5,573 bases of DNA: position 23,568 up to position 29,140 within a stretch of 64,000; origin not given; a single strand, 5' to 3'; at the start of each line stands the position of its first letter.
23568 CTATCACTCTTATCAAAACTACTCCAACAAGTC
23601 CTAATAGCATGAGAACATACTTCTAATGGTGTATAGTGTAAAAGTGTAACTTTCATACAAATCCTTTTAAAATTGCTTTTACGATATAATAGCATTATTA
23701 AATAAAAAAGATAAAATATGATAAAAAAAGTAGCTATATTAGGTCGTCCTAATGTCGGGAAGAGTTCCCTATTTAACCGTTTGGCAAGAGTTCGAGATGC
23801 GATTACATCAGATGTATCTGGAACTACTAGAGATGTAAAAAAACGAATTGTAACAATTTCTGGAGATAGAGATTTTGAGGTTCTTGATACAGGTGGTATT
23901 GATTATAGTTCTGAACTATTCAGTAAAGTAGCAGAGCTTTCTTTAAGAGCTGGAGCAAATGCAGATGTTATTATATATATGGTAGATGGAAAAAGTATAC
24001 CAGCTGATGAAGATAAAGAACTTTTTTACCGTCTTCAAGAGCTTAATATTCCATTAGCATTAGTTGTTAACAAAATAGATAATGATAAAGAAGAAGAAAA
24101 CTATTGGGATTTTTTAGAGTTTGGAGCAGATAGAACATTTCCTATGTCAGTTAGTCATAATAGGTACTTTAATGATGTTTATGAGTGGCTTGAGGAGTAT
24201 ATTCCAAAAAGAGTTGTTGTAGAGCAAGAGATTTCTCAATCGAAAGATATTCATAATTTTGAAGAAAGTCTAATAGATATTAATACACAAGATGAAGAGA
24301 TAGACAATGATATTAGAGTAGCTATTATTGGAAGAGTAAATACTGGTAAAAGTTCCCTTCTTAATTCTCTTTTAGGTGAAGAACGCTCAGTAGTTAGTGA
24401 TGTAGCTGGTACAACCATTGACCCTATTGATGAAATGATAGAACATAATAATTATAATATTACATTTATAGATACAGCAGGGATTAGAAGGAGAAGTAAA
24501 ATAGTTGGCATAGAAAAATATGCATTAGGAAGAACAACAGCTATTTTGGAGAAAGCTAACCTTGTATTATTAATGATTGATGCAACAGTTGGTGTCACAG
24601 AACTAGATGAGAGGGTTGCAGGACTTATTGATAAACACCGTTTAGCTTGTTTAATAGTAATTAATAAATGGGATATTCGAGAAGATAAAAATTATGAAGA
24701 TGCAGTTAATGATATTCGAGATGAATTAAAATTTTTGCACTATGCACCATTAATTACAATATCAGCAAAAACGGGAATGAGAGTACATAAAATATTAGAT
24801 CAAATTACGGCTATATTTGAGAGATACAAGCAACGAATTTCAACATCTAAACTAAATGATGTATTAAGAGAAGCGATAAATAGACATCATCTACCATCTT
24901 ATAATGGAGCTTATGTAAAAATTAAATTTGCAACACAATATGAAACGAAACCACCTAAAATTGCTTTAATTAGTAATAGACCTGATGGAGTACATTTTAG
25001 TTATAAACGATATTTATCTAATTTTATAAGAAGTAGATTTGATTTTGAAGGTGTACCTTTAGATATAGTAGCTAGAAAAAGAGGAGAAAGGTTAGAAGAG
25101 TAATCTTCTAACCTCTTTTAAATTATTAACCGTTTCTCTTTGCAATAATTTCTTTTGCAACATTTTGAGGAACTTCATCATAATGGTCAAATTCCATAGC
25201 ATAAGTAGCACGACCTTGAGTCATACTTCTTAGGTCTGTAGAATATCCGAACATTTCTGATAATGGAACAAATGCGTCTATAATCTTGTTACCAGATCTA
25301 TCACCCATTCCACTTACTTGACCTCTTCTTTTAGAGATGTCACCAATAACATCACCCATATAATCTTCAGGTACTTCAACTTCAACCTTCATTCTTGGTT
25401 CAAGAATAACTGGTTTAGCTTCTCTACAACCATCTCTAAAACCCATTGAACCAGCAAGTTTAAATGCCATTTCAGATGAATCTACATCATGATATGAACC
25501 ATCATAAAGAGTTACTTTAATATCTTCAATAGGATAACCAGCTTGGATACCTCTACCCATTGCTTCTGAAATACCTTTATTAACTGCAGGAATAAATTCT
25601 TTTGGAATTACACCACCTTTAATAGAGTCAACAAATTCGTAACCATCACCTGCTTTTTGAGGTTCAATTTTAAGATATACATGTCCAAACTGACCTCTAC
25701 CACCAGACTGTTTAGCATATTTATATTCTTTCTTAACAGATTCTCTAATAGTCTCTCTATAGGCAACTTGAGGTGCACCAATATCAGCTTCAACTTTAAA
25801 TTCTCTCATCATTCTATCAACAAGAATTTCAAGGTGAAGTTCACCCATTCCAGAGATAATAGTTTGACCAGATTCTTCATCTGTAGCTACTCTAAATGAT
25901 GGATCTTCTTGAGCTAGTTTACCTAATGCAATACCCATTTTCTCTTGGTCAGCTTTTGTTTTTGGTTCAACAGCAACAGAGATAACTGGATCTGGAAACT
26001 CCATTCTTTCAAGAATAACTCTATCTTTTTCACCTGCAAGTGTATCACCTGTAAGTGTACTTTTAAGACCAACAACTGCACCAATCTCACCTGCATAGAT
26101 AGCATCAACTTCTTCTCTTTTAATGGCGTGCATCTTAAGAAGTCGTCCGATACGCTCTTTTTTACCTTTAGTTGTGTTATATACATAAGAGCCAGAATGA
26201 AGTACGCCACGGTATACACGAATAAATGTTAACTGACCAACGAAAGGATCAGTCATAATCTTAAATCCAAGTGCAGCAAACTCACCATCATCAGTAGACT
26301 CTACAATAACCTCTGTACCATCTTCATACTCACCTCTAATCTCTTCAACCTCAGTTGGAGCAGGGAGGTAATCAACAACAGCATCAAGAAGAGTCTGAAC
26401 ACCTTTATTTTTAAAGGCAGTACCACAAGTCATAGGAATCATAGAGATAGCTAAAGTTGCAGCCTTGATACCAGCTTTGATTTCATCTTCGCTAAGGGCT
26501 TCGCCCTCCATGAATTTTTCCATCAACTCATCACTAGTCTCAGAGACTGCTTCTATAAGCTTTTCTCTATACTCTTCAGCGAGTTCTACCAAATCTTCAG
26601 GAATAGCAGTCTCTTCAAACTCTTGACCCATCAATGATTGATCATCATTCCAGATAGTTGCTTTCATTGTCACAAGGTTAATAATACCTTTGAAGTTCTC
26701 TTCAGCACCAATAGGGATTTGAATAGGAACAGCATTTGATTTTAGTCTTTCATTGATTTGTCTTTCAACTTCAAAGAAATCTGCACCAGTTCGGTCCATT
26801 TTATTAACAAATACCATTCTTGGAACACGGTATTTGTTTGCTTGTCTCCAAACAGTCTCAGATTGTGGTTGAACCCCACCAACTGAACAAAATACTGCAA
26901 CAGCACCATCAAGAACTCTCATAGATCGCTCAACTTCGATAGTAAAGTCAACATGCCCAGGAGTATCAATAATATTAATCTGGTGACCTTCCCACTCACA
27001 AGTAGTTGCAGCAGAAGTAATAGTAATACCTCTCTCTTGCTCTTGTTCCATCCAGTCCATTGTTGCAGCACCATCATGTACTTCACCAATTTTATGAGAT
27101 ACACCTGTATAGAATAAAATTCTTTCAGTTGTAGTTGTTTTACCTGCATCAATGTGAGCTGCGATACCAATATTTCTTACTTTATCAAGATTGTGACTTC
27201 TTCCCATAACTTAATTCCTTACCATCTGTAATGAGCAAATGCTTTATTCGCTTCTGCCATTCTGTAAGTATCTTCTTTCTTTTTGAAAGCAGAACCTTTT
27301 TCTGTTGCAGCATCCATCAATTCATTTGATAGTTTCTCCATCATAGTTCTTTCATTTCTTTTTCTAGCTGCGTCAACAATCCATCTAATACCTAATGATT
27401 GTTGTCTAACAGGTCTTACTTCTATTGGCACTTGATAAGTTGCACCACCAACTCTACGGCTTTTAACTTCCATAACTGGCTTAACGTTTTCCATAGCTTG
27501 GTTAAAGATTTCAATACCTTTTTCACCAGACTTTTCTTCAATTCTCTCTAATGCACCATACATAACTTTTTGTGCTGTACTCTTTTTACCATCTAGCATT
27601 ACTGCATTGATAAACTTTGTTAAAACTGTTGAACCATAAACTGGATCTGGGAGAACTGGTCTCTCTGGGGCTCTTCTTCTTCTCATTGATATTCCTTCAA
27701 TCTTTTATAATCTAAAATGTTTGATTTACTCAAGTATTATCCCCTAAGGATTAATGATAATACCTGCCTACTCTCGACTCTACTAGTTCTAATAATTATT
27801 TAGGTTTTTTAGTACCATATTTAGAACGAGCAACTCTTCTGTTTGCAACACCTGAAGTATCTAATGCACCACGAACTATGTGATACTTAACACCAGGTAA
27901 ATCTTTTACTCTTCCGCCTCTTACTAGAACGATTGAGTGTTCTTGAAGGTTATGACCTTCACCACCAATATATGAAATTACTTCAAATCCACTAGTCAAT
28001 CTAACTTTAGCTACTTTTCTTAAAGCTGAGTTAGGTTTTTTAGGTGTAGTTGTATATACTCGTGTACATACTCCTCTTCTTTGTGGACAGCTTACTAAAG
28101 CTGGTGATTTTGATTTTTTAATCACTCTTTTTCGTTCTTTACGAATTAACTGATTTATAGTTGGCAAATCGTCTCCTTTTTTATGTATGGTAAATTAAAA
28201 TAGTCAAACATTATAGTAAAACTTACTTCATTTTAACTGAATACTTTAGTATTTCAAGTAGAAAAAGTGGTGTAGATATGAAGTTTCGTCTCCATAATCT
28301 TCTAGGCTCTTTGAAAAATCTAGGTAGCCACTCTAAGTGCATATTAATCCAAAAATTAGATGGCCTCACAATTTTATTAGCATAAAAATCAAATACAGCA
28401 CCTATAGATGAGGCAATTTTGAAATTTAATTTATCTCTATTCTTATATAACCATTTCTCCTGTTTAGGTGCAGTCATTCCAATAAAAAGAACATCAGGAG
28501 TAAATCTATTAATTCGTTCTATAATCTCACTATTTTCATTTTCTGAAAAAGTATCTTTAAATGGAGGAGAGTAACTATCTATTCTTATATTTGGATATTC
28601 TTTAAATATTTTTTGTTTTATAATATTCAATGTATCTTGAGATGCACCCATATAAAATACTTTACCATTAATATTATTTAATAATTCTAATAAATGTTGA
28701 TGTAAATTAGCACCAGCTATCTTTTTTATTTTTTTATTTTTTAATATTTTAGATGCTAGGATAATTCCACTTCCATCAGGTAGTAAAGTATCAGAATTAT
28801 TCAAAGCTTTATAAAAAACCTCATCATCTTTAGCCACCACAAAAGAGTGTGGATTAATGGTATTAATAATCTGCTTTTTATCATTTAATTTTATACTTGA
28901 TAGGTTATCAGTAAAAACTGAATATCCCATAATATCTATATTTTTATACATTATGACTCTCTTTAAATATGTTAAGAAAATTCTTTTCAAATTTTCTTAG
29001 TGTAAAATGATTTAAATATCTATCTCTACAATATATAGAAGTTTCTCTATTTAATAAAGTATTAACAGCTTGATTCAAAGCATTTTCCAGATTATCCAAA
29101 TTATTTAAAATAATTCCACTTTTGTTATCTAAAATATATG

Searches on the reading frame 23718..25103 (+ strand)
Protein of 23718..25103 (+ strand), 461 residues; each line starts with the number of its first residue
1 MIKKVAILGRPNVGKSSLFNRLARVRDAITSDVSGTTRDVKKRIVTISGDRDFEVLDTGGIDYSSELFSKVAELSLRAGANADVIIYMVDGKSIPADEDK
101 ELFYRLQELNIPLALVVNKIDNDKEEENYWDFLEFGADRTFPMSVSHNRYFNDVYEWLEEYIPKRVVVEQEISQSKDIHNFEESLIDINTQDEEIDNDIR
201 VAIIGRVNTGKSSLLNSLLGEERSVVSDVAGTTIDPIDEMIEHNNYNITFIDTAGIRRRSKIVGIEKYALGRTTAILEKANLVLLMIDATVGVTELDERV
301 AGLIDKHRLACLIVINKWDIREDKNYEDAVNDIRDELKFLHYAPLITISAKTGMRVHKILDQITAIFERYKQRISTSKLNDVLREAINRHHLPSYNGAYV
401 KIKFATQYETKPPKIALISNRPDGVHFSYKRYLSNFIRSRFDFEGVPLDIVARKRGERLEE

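Call 61: search_protein_families(library=pfam, proteins=[window:23718-25103:+], max_evalue=0.0001)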
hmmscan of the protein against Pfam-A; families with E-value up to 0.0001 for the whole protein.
window:23718-25103:+ (461 aa): 13 families
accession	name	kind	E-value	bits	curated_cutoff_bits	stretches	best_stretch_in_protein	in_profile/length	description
PF01926.29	MMR_HSR1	-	9.7e-52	174.3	21.9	2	200-317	1-113/113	50S ribosome-binding GTPase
PF14714.11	KH_dom-like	-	1.5e-30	105.7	27.3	1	373-453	1-81/81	KH-domain-like of EngA bacterial GTPase enzymes, C-terminal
PF02421.24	FeoB_N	-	1.7e-27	96.3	27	2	4-128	2-123/156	Ferrous iron transport protein B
PF00009.33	GTP_EFTU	-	3.2e-23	82.7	26.5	1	199-367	4-186/188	Elongation factor Tu GTP binding domain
PF00071.28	Ras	-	2.9e-12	46.9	21.6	1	4-125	1-119/162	Ras family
PF00350.29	Dynamin_N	-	1.3e-11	45.3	27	0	201-229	1-29/168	Dynamin family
PF03193.22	RsgA_GTPase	-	5.3e-11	43.1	30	0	296-364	41-105/174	RsgA GTPase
PF08477.19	Roc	-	1e-09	39.1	27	0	4-121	1-119/119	Ras of Complex, Roc, domain of DAPkinase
PF04548.22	AIG1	-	1.8e-07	31.1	27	0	200-306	2-109/212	AIG1 family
PF02492.25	cobW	-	1.1e-06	28.8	20.7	0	49-127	82-160/180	CobW/HypB/UreG, nucleotide-binding domain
PF00005.33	ABC_tran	-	1.6e-05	25.9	25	0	195-236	8-51/137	ABC transporter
PF09439.16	SRPRB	-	2.3e-05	24.3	25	0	4-91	5-82/178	Signal recognition particle receptor beta subunit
PF00025.27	Arf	-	3e-05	24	22.3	0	194-332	10-139/174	ADP-ribosylation factor family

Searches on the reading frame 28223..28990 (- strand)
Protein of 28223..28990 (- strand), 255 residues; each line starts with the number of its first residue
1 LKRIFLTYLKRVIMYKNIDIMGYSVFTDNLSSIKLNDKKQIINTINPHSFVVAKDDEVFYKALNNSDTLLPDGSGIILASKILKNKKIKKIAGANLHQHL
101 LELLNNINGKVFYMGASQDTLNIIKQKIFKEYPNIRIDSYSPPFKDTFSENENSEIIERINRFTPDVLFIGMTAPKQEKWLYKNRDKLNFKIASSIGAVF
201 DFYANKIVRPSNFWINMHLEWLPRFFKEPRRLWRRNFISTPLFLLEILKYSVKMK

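Call 4: search_protein_families(library=pfam, proteins=[window:28223-28990:-], max_evalue=0.01)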
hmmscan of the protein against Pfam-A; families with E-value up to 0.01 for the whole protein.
window:28223-28990:- (255 aa): 2 families
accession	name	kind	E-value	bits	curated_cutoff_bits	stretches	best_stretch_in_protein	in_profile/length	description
PF03808.19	Glyco_tran_WecG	-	1e-49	169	27.4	1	67-235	2-167/168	Glycosyl transferase WecG/TagA/CpsF family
PF16522.10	FliS_cochap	-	0.001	19.4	43.2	0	16-60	81-124/149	Flagellar FLiS export co-chaperone, HP1076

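Call 5: search_protein_families(library=ncbifam, proteins=[window:28223-28990:-], max_evalue=0.01)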
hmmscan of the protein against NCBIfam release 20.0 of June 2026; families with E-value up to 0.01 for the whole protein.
window:28223-28990:- (255 aa): 4 families
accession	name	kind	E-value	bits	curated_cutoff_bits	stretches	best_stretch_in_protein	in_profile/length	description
NF041710.1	UDPacetylman_taseTarA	equivalog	1.9e-37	129.1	350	1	37-252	37-245/247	N-acetylglucosaminyldiphosphoundecaprenol N-acetyl-beta-D-mannosaminyltransferase TarA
TIGR00696.1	wecG_tagA_cpsF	superfamily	2.3e-36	125.2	69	1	63-238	3-175/178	WecB/TagA/CpsF family glycosyltransferase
NF041872.1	EPS_EpsA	equivalog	1.5e-26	93.3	500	1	37-240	42-247/265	exopolysaccharide biosynthesis glycosyltransferase EpsA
NF002980.1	PRK03692.1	equivalog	5.9e-24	84.8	323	1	39-235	32-225/240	lipopolysaccharide N-acetylmannosaminouronosyltransferase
